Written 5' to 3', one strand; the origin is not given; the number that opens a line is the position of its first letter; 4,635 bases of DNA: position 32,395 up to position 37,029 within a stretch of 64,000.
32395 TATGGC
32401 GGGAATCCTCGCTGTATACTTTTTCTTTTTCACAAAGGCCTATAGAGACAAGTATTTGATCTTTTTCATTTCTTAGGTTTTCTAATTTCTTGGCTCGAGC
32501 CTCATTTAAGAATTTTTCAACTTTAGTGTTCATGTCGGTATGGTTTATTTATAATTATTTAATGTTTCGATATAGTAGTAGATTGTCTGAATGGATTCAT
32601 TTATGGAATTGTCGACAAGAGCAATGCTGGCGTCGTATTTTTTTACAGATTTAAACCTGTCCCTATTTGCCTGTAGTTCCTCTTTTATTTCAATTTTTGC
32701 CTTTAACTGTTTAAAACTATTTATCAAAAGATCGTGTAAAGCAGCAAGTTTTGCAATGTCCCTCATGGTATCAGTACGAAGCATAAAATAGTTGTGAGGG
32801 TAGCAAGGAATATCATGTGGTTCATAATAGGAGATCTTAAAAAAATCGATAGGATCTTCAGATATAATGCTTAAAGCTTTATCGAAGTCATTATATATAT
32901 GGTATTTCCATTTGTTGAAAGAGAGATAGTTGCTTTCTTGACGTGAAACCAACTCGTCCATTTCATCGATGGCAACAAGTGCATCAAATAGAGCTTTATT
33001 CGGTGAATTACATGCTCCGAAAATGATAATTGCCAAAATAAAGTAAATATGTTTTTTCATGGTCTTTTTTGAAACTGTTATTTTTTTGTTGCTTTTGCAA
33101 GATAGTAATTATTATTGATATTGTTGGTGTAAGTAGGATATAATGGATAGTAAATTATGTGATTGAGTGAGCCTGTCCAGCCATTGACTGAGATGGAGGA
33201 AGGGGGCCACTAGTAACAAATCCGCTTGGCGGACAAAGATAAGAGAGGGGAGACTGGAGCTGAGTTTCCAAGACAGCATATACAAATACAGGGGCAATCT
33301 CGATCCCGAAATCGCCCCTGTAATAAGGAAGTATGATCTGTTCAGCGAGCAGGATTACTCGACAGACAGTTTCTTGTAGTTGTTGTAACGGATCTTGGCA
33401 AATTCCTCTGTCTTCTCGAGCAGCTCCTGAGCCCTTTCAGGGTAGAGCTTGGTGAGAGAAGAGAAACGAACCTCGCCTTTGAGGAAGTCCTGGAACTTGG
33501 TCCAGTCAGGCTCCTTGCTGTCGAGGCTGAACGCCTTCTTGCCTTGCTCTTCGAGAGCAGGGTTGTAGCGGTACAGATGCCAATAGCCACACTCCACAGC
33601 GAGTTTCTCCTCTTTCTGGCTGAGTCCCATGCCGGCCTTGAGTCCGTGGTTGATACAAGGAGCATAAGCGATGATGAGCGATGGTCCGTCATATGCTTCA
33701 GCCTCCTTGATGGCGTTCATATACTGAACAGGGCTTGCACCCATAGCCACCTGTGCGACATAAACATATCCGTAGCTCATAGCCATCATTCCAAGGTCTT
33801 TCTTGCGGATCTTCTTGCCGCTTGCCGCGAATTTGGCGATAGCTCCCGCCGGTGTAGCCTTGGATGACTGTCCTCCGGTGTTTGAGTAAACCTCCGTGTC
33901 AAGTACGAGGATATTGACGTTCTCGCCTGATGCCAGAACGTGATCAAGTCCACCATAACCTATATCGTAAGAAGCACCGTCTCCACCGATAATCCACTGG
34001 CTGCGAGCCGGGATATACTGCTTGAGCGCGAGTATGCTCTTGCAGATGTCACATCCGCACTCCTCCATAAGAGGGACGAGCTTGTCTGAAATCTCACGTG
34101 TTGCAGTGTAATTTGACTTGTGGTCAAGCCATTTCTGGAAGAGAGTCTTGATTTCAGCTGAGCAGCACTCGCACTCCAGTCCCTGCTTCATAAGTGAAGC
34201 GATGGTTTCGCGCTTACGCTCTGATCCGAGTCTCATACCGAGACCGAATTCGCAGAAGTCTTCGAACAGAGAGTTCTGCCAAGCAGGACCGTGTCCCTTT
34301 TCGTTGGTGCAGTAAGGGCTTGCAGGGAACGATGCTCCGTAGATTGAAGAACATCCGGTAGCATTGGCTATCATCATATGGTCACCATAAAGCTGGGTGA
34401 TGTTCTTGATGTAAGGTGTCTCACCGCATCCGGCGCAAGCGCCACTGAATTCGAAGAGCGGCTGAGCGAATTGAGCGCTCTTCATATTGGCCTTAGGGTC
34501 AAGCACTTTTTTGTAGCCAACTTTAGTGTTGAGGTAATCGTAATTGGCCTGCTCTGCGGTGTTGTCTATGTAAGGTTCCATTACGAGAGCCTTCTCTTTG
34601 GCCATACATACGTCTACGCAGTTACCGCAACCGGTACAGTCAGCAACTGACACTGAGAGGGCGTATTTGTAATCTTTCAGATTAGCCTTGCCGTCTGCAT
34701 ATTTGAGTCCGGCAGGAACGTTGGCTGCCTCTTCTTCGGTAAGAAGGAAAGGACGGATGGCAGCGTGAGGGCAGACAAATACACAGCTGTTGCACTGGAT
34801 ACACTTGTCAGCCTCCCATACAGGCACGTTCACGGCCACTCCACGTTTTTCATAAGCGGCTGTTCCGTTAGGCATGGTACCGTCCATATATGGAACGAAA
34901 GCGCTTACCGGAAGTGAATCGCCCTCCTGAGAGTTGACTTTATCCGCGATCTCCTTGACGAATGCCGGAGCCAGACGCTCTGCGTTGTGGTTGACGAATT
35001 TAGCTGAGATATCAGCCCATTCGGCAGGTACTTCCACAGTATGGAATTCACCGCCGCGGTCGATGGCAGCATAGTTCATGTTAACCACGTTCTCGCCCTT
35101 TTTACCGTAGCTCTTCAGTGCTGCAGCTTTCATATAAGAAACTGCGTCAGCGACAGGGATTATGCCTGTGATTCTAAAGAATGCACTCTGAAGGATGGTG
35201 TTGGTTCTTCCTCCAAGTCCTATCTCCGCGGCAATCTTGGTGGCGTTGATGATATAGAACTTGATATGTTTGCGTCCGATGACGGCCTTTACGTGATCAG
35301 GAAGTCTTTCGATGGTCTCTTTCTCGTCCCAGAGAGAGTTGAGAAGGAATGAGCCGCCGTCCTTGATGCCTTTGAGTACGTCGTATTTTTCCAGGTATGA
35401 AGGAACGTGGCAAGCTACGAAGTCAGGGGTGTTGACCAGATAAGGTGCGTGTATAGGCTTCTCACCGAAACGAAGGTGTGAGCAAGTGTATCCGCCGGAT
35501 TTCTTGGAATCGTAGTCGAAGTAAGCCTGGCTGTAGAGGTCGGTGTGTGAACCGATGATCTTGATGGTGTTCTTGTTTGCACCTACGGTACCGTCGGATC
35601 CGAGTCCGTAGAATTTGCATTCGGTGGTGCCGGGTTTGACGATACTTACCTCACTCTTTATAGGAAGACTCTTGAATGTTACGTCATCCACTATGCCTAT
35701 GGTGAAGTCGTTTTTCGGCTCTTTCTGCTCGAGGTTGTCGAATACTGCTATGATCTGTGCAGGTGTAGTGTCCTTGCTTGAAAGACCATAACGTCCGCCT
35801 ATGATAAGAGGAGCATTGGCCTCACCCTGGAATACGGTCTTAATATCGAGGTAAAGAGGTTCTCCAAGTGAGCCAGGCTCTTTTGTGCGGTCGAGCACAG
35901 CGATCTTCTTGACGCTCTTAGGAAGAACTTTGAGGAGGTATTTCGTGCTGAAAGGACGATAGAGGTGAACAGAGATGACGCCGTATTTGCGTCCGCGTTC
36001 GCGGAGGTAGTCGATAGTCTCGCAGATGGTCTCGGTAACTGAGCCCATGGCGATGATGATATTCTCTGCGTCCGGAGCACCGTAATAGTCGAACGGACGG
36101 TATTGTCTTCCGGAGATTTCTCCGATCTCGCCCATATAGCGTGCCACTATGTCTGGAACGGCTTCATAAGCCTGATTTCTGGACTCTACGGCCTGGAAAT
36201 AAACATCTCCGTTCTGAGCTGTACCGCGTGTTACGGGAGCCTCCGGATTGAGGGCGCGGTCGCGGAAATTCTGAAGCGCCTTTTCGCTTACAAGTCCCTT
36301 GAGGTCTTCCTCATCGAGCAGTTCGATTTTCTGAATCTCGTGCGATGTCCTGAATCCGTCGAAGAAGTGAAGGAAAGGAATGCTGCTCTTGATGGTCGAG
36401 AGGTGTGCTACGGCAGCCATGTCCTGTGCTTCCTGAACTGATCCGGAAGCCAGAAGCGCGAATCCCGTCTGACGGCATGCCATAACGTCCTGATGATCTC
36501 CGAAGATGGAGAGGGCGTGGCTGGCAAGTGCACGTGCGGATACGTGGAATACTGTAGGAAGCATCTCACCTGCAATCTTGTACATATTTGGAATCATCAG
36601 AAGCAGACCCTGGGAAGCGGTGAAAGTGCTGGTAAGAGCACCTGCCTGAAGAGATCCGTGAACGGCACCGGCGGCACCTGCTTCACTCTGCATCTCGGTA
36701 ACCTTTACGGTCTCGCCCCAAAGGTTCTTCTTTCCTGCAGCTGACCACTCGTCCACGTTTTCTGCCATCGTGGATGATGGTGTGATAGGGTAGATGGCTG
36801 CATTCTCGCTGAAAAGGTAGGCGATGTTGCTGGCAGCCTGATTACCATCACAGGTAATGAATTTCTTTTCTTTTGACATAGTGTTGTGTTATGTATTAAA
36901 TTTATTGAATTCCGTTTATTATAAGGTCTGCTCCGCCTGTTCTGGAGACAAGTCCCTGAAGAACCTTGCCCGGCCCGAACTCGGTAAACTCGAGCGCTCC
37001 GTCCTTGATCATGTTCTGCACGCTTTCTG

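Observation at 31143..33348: A ~2.1 kb AT-rich accessory insertion bounded by perfect 69-bp direct repeats that duplicate the 3' end of a lipoprotein gene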

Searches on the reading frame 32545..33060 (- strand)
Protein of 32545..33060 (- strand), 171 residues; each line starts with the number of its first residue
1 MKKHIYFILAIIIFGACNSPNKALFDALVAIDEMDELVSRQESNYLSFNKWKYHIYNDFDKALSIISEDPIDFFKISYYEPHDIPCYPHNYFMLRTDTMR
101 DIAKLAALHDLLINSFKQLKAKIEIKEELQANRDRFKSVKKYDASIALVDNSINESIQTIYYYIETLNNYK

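Call 7: search_protein_families(library=pfam, proteins=[window:32545-33060:-], max_evalue=0.01)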
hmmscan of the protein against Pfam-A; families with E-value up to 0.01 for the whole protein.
window:32545-33060:- (171 aa): 0 families

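Call 17: find_encoding_contigs(protein=window:32545-33060:-, flank=8000, max_places=8)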
Protein window:32545-33060:- (171 aa): 1 contig read that carries it; 1 place shown.
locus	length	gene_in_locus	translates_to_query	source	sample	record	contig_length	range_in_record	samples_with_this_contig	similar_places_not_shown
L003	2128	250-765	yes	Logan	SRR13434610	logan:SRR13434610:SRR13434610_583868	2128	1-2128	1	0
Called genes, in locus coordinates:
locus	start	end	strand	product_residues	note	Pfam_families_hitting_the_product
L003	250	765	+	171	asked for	-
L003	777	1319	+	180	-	-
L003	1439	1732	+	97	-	PF01909:NTP_transf_2, PF18765:Polbeta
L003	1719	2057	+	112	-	PF01934:HepT-like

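Call 61: search_protein_families(library=padloc, proteins=[window:32545-33060:-], max_evalue=0.01)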
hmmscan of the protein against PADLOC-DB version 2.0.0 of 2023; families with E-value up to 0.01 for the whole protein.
window:32545-33060:- (171 aa): 0 families

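Call 62: search_protein_families(library=pfam, proteins=[window:32545-33060:-], max_evalue=1)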
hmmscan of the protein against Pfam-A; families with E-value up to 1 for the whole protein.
window:32545-33060:- (171 aa): 0 families

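Call 75: search_protein_families(library=ncbifam, proteins=[window:32545-33060:-], max_evalue=0.01)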
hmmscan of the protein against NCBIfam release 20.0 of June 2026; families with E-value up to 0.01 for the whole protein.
window:32545-33060:- (171 aa): 0 families

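Call 78: list_cluster_members(proteins=[P0121, window:32545-33060:-, window:31253-31591:-])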
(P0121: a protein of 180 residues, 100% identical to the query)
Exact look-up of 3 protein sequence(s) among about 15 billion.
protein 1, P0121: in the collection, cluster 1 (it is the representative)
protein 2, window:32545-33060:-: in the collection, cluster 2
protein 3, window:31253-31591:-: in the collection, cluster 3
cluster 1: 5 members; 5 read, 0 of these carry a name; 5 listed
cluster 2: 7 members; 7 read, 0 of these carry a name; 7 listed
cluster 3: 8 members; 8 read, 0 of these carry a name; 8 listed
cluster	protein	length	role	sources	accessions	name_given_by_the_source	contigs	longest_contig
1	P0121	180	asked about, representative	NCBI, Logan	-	-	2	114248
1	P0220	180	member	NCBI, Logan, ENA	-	-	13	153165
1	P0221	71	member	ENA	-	-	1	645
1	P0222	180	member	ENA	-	-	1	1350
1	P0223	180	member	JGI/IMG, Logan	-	-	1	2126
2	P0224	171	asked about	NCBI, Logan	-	-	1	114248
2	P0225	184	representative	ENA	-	-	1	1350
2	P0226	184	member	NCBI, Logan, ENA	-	-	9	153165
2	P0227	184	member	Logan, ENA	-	-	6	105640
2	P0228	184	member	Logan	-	-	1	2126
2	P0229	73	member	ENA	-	-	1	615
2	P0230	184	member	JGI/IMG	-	-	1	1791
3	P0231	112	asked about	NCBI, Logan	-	-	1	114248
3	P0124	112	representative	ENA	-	-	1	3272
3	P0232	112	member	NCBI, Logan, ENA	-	-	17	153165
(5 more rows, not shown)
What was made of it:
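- C1+C2 proteins occur on 13-17 contigs of up to 153 kb (call 78).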

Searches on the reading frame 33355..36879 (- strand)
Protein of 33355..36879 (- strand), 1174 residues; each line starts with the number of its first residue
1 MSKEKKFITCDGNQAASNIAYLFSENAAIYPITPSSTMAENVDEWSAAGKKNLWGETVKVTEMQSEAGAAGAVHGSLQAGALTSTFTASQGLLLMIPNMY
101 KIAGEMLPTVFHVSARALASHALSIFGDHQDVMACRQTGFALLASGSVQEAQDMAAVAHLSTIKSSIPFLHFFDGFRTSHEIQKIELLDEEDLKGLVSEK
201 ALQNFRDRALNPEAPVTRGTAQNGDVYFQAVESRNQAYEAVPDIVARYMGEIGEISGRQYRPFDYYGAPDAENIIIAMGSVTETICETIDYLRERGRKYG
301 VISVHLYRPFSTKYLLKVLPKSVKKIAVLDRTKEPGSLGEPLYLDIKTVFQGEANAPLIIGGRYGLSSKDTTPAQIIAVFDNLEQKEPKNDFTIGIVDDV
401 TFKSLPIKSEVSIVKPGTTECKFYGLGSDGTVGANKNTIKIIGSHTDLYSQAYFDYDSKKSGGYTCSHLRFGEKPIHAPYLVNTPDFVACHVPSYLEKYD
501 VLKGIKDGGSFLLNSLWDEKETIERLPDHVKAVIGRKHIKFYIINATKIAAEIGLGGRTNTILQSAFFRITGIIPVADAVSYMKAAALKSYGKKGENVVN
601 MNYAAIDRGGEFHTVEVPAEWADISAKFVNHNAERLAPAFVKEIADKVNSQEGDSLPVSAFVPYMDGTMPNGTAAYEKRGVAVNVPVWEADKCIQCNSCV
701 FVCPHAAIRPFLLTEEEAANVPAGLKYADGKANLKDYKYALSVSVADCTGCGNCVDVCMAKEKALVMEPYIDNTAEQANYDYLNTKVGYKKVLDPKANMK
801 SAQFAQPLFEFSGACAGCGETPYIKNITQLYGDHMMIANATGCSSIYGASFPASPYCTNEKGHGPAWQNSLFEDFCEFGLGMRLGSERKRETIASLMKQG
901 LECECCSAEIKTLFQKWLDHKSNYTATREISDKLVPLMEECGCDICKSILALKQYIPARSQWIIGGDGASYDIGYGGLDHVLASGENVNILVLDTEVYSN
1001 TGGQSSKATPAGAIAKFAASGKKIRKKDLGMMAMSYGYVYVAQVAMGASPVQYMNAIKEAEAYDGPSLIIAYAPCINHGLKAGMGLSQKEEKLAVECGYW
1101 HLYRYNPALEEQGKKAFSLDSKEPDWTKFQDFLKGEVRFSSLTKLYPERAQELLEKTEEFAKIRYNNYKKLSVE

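Call 7: search_protein_families(library=pfam, proteins=[window:33355-36879:-], max_evalue=0.01)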
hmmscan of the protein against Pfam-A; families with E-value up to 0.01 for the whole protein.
window:33355-36879:- (1174 aa): 17 families
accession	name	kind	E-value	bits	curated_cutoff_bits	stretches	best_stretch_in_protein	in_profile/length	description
PF01855.24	POR_N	-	9e-82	274.7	27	1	25-249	9-230/231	Pyruvate flavodoxin/ferredoxin oxidoreductase, thiamine diP-bdg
PF01558.24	POR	-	6.1e-32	111.6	27.4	1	427-609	1-171/173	Pyruvate ferredoxin/flavodoxin oxidoreductase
PF10371.14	EKR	-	1.1e-20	73.7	27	1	635-682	10-55/55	Domain of unknown function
PF17147.9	PFOR_II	-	1.2e-15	58.1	27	1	271-365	1-91/102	Pyruvate:ferredoxin oxidoreductase core domain II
PF02775.26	TPP_enzyme_C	-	2.9e-10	40.6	21.9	1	957-1070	45-150/151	Thiamine pyrophosphate enzyme, C-terminal TPP binding domain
PF13237.11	Fer4_10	-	2.4e-09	37.4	25.5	1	689-758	5-52/53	4Fe-4S dicluster domain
PF12838.12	Fer4_7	-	2.6e-08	34.7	27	1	692-760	1-50/52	4Fe-4S dicluster domain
PF13484.11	Fer4_16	-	2.4e-07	31.8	30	1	692-758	1-63/66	4Fe-4S double cluster binding domain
PF13183.11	Fer4_8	-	2.5e-07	31.5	27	1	689-759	1-65/68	4Fe-4S dicluster domain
PF13187.11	Fer4_9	-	5.1e-07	30.1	27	1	692-760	1-49/52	4Fe-4S dicluster domain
PF12837.12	Fer4_6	-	5.3e-07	29.7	25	1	685-708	1-24/24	4Fe-4S binding domain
PF12797.12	Fer4_2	-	7.3e-07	29.2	24.5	1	686-704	3-21/22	4Fe-4S binding domain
PF00037.32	Fer4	-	1.4e-06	28.3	21.1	1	686-709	1-24/24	4Fe-4S binding domain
PF14697.11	Fer4_21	-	3.9e-06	27.3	35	1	690-708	5-23/59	4Fe-4S dicluster domain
PF13746.11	Fer4_18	-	0.00055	20.6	27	0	690-705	58-73/114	4Fe-4S dicluster domain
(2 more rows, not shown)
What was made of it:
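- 33355..36879 (-): nifJ (pyruvate:ferredoxin/flavodoxin oxidoreductase, 1174 aa), convergent with the lipoprotein gene. Pfam (call 7)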

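Call 44: find_encoding_contigs(protein=window:33355-36879:-, flank=6000, max_places=10)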
Protein window:33355-36879:- (1174 aa): 1 contig read that carries it; 1 place shown.
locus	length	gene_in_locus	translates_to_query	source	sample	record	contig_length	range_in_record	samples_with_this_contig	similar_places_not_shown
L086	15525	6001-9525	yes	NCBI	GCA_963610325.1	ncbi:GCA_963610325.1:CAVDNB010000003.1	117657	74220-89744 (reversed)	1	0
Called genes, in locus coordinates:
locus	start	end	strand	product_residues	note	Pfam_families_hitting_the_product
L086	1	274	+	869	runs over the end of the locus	PF00690:Cation_ATPase_N, PF00122:E1-E2_ATPase, PF00702:Hydrolase, PF13246:Cation_ATPase, PF08282:Hydrolase_3 (faint), PF00689:Cation_ATPase_C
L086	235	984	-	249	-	-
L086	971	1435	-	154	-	-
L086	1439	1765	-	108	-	-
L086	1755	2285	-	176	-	PF04542:Sigma70_r2, PF08281:Sigma70_r4_2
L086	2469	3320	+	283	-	PF02535:Zip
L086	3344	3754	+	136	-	PF05014:Nuc_deoxyrib_tr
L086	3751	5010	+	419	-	-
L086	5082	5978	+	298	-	PF00698:Acyl_transf_1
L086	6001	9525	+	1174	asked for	PF01855:POR_N, PF17147:PFOR_II, PF01558:POR, PF10371:EKR, PF12838:Fer4_7, PF13237:Fer4_10, PF13484:Fer4_16, PF02775:TPP_enzyme_C, +6 more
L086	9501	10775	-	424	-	-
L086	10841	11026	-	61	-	PF14056:DUF4250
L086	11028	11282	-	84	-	-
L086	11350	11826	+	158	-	PF02142:MGS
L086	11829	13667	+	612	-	-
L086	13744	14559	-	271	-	PF00106:adh_short, PF01370:Epimerase, PF08659:KR (weak), PF13561:adh_short_C2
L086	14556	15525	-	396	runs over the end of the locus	PF03786:UxuA, PF01261:AP_endonuc_2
